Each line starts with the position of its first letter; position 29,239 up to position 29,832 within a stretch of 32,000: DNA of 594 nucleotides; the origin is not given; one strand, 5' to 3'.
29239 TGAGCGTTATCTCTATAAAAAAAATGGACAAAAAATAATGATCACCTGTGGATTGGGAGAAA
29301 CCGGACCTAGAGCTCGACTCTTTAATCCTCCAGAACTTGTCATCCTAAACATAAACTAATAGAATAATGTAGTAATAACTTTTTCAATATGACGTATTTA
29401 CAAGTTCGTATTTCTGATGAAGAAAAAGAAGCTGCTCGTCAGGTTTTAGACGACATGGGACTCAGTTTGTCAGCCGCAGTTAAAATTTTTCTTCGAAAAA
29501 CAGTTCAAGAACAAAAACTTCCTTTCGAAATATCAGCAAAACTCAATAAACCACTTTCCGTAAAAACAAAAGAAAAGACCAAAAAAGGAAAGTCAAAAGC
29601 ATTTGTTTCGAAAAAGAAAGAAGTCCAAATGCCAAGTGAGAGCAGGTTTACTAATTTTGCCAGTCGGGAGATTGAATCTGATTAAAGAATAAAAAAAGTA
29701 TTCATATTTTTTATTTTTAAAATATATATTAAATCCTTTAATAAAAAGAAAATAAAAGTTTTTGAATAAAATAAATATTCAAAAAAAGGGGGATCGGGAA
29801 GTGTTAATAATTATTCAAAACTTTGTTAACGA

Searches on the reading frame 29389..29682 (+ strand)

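Call 6: search_protein_families(library=pfam, proteins=[window:29389-29682:+], max_evalue=0.01)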
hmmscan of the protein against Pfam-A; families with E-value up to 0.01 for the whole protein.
window:29389-29682:+ (98 aa): 3 families
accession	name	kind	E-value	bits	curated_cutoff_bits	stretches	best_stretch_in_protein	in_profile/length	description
PF04221.18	RelB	-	5.9e-13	49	22.4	1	2-79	2-75/82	RelB antitoxin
PF19807.5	DUF6290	-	0.0013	19.3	27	1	1-35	1-35/72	Family of unknown function (DUF6290)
PF10346.14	Con-6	-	0.0082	16.4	25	0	7-24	17-34/34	Conidiation protein 6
